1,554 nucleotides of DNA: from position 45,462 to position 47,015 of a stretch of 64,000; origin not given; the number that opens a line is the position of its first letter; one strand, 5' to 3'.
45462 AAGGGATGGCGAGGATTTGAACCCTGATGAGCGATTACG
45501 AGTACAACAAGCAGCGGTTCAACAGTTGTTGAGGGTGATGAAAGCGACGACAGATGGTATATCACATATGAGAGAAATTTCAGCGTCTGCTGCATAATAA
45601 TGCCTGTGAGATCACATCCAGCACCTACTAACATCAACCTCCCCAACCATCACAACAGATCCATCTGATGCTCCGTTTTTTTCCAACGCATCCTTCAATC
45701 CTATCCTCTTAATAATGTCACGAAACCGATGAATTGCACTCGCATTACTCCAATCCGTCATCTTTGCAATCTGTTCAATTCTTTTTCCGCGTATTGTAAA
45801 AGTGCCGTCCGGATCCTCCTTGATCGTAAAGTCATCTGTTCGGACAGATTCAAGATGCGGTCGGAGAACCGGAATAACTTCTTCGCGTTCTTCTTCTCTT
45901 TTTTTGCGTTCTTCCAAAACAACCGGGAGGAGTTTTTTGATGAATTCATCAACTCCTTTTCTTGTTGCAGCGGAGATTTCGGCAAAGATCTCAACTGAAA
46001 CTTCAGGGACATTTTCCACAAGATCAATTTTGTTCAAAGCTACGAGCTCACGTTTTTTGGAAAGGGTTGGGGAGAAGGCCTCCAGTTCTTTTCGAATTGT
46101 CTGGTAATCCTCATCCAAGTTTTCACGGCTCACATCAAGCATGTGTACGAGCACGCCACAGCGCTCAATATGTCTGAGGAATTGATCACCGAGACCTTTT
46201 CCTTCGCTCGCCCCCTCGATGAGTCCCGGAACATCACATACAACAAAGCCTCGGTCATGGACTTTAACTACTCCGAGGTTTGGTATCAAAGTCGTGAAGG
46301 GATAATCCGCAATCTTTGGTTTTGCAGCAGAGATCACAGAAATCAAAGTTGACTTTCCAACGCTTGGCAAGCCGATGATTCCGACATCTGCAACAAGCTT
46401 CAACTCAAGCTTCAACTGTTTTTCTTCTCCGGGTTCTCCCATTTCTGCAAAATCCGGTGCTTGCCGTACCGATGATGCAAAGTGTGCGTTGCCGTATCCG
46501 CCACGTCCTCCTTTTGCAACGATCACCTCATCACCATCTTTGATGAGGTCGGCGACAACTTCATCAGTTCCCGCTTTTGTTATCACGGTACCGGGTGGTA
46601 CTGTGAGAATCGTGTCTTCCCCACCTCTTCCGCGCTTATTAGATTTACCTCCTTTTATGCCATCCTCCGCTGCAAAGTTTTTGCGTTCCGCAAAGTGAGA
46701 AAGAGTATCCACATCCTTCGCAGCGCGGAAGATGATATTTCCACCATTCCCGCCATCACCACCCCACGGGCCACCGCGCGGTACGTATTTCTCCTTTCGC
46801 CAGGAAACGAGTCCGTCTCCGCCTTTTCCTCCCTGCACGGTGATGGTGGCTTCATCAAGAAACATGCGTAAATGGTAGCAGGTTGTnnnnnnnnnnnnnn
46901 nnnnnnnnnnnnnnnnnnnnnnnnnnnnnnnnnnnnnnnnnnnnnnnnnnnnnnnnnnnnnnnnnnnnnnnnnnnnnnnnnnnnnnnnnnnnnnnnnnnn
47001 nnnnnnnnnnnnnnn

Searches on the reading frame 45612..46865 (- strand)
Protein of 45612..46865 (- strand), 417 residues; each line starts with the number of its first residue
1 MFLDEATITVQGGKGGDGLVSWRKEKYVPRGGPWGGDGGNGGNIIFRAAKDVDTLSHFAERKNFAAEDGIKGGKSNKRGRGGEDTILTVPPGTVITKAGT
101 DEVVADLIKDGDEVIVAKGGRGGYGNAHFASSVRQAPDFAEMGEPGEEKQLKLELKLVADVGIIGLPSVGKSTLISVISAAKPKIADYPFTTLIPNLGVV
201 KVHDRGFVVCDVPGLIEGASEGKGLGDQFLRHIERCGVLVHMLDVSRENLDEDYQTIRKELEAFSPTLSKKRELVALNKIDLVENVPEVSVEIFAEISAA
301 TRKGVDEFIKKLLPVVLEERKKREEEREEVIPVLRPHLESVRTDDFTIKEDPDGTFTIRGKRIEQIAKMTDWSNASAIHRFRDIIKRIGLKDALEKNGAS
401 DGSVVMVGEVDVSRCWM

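Call 79: search_protein_families(library=pfam, proteins=[window:45612-46865:-], max_evalue=0.01)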
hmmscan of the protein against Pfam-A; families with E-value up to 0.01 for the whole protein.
window:45612-46865:- (417 aa): 5 families
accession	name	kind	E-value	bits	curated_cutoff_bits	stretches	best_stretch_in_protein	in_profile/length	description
PF01018.28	GTP1_OBG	-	1.9e-57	193.7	27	1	4-157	2-155/155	GTP1/OBG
PF01926.29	MMR_HSR1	-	2e-25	89.6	21.9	1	160-279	1-113/113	50S ribosome-binding GTPase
PF09269.16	DUF1967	-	2.5e-17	63.1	27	1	346-410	1-66/70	Domain of unknown function (DUF1967)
PF02421.24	FeoB_N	-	1.8e-07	31.2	27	1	161-259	3-100/156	Ferrous iron transport protein B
PF04670.18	Gtr1_RagA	-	0.00012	22.1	22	1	164-308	5-147/232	Gtr1/RagA G protein conserved region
